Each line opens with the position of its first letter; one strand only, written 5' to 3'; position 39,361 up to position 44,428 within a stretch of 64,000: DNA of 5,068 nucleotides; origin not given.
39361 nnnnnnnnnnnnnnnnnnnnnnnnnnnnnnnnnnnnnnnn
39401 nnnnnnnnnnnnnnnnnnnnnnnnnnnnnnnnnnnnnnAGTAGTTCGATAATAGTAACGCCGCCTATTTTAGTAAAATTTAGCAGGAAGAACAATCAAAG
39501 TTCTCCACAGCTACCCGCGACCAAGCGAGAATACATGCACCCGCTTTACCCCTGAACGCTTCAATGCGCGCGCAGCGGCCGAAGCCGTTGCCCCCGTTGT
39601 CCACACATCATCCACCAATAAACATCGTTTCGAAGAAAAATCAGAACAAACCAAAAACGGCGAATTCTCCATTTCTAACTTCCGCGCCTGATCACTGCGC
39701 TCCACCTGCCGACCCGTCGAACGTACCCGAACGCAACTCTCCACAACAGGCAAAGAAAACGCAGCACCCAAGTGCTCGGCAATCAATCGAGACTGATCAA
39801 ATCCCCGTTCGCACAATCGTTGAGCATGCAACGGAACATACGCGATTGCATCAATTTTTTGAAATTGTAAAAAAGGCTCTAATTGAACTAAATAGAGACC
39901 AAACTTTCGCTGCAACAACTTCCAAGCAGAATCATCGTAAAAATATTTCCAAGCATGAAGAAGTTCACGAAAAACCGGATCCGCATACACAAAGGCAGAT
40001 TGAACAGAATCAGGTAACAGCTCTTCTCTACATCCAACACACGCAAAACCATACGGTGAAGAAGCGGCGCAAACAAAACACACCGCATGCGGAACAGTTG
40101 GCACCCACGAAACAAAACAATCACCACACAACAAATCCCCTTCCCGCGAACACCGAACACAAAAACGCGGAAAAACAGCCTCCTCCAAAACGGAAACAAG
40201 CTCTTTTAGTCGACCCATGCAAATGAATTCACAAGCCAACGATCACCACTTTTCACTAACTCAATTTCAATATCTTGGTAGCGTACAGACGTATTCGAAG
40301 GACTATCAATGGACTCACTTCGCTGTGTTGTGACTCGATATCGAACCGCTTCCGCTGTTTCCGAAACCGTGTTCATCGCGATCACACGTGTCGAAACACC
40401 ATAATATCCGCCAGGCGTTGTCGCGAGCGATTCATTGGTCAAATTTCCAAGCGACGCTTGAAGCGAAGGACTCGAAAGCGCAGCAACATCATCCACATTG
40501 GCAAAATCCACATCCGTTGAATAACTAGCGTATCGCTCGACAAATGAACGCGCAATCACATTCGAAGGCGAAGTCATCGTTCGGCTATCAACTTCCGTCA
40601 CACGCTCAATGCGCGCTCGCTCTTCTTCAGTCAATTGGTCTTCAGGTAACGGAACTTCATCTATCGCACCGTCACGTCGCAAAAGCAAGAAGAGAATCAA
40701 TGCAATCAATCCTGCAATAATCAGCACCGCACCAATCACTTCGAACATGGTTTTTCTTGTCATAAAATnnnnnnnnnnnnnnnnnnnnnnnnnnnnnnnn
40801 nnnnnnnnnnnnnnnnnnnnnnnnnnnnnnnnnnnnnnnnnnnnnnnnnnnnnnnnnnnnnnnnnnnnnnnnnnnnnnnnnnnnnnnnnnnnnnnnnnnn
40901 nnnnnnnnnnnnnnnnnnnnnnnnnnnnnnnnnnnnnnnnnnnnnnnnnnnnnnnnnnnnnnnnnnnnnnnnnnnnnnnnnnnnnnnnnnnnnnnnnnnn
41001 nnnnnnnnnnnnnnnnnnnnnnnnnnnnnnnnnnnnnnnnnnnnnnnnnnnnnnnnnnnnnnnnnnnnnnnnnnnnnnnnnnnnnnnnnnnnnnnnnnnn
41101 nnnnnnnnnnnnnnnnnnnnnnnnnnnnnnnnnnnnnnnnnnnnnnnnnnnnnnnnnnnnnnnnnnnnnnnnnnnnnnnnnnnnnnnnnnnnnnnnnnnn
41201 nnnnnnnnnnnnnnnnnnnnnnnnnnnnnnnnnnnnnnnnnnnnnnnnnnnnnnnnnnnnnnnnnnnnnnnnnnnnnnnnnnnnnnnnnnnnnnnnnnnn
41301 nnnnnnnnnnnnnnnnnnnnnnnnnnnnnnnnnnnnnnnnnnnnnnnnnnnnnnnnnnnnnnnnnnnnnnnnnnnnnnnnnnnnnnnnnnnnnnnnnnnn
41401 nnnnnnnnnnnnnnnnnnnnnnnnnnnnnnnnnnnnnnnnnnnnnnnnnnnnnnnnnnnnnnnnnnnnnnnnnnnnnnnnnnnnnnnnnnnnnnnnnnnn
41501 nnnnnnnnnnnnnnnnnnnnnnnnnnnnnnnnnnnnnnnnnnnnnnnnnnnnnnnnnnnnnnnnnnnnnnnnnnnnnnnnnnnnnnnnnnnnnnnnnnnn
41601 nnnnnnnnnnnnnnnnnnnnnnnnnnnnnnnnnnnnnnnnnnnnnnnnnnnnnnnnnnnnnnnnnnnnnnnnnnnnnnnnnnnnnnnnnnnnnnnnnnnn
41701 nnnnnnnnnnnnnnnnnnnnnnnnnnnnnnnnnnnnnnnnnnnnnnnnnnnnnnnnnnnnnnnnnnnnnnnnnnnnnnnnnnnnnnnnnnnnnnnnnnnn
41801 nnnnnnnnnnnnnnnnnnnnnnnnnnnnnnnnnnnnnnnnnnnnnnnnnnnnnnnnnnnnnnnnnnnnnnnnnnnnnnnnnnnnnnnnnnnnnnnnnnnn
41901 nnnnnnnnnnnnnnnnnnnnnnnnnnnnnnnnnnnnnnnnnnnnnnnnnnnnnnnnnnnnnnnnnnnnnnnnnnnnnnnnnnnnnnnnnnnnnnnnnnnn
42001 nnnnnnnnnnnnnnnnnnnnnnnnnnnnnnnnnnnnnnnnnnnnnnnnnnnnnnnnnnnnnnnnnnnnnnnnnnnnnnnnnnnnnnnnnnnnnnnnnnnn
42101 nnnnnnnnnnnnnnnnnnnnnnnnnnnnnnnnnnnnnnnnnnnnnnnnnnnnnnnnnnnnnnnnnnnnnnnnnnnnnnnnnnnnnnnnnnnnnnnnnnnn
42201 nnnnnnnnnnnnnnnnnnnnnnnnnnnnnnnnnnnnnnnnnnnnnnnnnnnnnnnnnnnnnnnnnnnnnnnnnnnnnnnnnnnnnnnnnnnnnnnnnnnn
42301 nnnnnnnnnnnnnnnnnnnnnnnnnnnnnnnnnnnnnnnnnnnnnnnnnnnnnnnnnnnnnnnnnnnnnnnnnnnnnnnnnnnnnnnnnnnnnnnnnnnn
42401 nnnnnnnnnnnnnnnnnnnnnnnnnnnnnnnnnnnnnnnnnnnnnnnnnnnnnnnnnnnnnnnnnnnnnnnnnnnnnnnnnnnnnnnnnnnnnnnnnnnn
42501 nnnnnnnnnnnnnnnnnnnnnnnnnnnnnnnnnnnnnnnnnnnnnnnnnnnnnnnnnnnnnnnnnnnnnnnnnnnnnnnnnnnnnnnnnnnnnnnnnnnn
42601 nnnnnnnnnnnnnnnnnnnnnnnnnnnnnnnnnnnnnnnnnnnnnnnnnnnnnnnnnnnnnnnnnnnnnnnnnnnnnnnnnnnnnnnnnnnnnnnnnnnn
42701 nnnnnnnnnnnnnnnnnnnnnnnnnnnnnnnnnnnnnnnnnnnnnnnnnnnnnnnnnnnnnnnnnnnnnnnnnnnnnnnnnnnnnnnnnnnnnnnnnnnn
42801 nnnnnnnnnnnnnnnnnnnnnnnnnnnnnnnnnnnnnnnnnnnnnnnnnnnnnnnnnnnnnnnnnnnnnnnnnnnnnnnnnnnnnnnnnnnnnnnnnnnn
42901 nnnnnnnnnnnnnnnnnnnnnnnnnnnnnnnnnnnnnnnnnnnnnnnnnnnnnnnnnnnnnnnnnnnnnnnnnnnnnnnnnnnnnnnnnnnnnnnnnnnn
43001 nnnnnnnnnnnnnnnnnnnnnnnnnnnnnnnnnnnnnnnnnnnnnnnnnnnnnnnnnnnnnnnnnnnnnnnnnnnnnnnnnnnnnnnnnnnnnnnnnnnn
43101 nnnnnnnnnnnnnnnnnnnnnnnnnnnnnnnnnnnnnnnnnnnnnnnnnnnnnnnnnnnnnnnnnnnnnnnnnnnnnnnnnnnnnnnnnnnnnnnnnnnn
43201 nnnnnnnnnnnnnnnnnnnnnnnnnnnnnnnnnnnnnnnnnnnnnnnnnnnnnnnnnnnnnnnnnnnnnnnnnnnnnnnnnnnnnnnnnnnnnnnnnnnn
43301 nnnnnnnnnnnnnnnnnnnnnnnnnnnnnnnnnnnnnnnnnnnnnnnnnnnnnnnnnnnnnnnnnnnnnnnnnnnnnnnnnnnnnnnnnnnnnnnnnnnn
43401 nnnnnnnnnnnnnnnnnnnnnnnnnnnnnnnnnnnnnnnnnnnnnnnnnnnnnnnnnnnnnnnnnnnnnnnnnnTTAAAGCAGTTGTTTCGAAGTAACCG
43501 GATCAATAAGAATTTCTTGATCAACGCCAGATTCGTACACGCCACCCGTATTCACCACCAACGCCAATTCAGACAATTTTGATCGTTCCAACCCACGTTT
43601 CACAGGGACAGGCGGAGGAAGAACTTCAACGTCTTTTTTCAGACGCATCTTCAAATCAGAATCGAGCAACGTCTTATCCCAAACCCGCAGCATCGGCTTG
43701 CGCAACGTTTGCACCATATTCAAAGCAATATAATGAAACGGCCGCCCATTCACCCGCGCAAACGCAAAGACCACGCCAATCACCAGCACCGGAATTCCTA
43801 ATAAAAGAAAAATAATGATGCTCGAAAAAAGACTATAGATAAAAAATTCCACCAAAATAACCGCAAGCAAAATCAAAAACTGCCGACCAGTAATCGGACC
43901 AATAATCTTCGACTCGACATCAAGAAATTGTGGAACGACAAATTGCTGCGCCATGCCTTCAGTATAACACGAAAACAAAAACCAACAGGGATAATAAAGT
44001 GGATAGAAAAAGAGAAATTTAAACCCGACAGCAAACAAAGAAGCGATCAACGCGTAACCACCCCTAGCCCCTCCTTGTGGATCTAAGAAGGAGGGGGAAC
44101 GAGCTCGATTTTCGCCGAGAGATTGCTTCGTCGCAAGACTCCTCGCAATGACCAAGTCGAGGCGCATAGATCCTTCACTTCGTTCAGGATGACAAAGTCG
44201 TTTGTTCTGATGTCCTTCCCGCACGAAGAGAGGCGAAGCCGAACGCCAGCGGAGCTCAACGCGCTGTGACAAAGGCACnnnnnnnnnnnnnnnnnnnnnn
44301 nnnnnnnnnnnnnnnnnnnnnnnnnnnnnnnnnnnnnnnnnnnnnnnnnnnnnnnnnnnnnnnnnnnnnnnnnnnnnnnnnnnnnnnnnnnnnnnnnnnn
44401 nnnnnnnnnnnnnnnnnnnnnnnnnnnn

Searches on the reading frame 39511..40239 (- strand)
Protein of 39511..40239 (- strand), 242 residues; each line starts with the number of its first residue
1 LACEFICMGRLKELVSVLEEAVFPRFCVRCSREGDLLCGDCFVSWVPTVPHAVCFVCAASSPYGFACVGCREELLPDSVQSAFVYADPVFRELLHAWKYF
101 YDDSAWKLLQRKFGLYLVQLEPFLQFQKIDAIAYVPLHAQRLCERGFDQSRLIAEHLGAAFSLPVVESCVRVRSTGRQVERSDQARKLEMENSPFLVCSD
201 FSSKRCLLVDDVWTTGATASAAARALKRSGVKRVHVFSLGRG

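Call 6: search_protein_families(library=pfam, proteins=[window:39511-40239:-], max_evalue=0.01)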
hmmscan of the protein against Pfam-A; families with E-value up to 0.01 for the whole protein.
window:39511-40239:- (242 aa): 3 families
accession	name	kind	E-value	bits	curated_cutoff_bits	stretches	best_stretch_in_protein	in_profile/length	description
PF00156.33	Pribosyltran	-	7.1e-07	29.1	26.3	1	181-236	62-120/158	Phosphoribosyl transferase domain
PF18912.6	DZR_2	-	0.00012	22.3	27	1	20-70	3-55/56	Double zinc ribbon domain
PF14681.12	UPRTase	-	0.0082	16.1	27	0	199-237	116-156/206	Uracil phosphoribosyltransferase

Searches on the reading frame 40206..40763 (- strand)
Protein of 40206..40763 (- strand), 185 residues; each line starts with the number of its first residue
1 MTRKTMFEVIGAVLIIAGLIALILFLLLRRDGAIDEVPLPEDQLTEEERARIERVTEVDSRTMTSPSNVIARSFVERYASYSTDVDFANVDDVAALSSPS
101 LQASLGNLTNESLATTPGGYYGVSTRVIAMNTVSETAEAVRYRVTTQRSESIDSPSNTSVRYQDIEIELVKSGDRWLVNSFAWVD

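Call 6: search_protein_families(library=pfam, proteins=[window:40206-40763:-], max_evalue=0.01)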
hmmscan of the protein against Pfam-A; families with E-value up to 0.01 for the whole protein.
window:40206-40763:- (185 aa): 1 family
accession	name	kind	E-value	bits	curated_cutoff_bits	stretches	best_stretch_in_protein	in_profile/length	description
PF19614.4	DUF6119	-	0.0092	15.1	27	0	71-165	195-276/524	Family of unknown function (DUF6119)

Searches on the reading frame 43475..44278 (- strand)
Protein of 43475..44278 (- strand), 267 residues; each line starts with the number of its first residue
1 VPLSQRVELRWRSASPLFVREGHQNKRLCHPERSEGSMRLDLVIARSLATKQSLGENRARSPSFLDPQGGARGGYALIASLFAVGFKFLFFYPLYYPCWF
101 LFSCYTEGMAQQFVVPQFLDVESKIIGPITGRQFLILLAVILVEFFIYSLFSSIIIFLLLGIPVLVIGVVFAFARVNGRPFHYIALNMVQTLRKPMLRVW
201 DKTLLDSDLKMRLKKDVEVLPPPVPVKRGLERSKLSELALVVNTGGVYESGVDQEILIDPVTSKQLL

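Call 6: search_protein_families(library=pfam, proteins=[window:43475-44278:-], max_evalue=0.01)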
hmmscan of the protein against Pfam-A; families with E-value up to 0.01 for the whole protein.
window:43475-44278:- (267 aa): 2 families
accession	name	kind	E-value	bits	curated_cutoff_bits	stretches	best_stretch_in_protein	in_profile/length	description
PF12666.12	PrgI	-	2.6e-07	31.5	27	1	120-195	8-86/91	PrgI family protein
PF13295.11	DUF4077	-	0.0047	17.3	25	1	137-200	30-93/172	Domain of unknown function (DUF4077)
